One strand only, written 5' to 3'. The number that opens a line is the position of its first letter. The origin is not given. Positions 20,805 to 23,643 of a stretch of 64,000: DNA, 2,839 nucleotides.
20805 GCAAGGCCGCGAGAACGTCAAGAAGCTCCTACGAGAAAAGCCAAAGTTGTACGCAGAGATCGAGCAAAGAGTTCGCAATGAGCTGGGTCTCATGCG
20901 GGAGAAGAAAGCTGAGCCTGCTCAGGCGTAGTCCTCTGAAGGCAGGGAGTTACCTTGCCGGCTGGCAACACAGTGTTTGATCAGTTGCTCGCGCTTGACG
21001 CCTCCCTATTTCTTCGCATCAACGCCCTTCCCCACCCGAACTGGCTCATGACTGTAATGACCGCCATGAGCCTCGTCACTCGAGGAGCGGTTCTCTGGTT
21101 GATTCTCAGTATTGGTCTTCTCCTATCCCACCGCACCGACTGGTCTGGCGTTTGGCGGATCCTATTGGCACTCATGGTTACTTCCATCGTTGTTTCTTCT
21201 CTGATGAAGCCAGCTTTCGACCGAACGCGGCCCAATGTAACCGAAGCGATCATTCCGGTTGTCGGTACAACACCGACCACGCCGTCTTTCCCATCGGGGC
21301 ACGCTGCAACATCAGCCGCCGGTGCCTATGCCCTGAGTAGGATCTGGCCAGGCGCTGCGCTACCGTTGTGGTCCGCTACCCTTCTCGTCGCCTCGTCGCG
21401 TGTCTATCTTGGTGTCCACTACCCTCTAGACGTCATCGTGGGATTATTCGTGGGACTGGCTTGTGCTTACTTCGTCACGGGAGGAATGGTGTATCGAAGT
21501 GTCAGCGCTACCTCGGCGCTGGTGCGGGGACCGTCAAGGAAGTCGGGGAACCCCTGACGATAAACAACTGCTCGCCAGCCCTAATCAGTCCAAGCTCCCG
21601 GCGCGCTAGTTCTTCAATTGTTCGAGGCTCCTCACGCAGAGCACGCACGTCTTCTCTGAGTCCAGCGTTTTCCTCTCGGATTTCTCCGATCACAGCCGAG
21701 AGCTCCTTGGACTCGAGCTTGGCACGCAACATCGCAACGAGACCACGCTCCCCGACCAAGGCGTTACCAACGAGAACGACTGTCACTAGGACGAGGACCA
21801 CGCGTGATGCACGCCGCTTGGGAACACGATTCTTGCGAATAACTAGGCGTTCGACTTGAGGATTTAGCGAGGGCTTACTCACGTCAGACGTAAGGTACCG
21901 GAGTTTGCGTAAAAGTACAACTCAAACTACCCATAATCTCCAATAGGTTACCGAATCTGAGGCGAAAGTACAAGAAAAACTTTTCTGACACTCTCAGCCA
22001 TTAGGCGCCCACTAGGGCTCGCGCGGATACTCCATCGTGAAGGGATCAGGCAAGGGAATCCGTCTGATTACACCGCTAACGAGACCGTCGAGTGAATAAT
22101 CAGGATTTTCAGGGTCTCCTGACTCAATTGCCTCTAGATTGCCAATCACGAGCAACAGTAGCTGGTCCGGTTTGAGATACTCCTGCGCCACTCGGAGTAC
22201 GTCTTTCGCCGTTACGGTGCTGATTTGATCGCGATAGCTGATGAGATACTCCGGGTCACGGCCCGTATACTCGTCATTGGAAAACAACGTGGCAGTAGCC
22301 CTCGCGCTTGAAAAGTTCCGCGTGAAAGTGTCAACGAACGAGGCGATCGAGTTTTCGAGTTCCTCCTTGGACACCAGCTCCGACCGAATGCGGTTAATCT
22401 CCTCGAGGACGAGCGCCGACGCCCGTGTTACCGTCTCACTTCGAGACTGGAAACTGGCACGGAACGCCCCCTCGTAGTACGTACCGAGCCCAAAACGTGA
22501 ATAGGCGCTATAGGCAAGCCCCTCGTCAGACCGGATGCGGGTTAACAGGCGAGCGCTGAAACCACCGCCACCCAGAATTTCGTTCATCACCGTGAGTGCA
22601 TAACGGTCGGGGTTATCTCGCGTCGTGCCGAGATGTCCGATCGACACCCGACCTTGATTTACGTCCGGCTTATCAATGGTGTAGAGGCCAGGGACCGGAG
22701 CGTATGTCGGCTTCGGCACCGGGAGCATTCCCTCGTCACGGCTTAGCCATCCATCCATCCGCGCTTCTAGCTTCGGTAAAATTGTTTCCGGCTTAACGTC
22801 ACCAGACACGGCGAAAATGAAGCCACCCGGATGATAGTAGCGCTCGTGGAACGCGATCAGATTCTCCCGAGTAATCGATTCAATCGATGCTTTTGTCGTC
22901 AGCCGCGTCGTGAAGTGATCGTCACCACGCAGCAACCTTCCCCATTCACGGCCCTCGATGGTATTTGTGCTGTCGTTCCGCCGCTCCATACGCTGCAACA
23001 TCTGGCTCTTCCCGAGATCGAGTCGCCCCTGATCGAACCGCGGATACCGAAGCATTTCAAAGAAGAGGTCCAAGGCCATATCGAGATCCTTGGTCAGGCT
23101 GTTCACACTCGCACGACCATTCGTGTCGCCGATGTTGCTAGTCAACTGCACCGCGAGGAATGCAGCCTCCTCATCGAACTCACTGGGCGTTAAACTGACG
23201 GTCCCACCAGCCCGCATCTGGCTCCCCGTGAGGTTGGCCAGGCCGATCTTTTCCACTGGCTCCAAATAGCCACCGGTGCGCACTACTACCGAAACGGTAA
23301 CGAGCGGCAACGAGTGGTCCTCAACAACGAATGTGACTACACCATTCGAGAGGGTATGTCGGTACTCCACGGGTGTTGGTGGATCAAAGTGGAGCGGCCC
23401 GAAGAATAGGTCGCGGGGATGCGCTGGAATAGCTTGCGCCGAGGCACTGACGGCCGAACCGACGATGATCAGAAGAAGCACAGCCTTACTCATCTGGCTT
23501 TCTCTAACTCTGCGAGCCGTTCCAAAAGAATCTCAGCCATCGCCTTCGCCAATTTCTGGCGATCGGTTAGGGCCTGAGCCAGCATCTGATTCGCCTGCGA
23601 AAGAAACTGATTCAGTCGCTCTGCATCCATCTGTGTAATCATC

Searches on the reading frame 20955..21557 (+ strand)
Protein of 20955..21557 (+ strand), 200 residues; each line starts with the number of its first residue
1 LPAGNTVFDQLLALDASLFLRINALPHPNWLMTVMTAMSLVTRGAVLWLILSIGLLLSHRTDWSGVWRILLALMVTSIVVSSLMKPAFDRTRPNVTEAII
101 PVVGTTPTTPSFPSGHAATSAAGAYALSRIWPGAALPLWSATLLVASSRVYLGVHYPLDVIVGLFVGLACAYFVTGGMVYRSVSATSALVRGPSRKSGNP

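Call 16: search_protein_families(library=pfam, proteins=[window:20955-21557:+], max_evalue=0.001)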
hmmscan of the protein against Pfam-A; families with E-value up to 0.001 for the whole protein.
window:20955-21557:+ (200 aa): 2 families
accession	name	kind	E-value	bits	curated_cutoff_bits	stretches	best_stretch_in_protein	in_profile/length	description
PF01569.27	PAP2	-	2.4e-24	86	27.2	1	67-177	3-124/130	PAP2 superfamily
PF14378.12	PAP2_3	-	8.4e-08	32.7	27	1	11-172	3-189/190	PAP2 superfamily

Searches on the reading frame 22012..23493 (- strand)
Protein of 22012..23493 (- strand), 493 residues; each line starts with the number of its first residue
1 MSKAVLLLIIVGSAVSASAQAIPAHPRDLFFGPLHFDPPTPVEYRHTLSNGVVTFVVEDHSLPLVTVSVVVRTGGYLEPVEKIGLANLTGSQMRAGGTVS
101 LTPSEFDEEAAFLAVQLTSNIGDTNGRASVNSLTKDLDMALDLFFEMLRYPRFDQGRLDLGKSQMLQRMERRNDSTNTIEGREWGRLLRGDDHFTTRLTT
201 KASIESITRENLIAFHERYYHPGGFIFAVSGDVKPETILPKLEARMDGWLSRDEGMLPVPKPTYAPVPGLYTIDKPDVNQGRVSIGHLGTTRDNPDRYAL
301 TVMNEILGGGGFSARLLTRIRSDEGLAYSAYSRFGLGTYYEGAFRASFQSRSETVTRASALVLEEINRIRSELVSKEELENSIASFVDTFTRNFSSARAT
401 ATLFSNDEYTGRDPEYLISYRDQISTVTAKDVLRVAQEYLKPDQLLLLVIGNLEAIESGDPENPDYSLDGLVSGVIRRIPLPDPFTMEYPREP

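Call 72: search_protein_families(library=pfam, proteins=[window:22012-23493:-], max_evalue=0.0001)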
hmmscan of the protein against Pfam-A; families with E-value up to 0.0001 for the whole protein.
window:22012-23493:- (493 aa): 2 families
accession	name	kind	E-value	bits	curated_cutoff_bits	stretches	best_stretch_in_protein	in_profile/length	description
PF05193.26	Peptidase_M16_C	-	2.4e-34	119.2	23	1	206-384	1-179/181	Peptidase M16 inactive domain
PF00675.25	Peptidase_M16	-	7.2e-06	26.4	22.3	1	58-174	6-121/149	Insulinase (Peptidase family M16)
